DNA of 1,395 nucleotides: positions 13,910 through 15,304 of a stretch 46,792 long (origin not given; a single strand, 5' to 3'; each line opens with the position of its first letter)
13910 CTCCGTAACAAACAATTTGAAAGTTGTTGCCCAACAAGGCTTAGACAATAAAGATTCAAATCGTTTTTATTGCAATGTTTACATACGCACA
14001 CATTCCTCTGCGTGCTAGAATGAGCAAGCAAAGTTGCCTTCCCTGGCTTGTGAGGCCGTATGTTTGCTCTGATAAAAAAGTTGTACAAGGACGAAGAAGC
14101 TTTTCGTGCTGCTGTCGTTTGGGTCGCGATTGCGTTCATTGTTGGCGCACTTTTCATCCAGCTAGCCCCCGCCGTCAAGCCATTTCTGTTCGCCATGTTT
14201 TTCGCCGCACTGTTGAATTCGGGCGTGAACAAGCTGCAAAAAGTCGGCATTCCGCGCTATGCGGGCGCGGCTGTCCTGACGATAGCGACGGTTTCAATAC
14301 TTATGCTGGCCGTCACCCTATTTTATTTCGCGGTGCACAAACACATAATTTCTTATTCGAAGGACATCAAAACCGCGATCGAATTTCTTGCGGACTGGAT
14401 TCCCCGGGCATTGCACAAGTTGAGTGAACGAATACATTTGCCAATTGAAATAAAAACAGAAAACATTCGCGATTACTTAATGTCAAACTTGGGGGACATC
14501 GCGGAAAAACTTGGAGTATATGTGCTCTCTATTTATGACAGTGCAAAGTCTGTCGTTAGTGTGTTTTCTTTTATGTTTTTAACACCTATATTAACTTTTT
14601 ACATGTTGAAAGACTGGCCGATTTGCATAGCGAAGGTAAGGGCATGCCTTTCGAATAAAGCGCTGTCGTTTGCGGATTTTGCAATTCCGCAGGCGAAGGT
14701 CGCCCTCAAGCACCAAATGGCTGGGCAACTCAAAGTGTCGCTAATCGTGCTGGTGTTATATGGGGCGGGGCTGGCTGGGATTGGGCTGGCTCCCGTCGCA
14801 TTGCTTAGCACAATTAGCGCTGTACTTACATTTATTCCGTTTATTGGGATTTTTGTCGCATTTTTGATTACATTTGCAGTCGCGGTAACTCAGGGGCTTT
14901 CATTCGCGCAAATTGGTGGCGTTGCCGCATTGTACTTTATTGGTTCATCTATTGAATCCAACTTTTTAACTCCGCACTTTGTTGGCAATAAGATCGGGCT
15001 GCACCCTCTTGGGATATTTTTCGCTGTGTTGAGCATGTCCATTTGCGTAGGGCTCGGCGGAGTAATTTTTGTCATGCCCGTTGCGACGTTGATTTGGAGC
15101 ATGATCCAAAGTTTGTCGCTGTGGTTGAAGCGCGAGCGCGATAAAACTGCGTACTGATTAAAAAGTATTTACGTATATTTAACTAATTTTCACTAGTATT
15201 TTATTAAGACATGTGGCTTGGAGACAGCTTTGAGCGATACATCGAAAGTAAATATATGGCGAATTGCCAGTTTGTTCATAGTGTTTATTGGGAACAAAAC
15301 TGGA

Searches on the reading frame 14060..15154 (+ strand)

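Call 7: search_protein_families(library=pfam, proteins=[window:14060-15154:+], max_evalue=0.01)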
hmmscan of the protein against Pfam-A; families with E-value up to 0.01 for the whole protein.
window:14060-15154:+ (365 aa): 1 family
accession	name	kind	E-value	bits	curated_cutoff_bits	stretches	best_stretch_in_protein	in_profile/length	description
PF01594.21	AI-2E_transport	-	2.6e-34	119.3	34.3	1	22-351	4-325/327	AI-2E family transporter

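Call 34: search_protein_families(library=ncbifam, proteins=[window:14060-15154:+], max_evalue=0.1)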
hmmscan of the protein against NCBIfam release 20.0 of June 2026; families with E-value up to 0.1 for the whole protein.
window:14060-15154:+ (365 aa): 3 families
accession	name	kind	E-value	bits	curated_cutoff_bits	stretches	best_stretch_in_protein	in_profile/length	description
NF045801.1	efflux_ABUW_0982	equivalog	1.6e-31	109.6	675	1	15-351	6-342/392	chloramphenicol efflux transporter CxpE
TIGR02872.1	spore_ytvI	equivalog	3.3e-17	62.9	198.15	1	20-347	3-334/341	sporulation integral membrane protein YtvI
NF008930.0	PRK12287.1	subfamily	2.5e-09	37.2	318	1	27-344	22-320/344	AI-2E family transporter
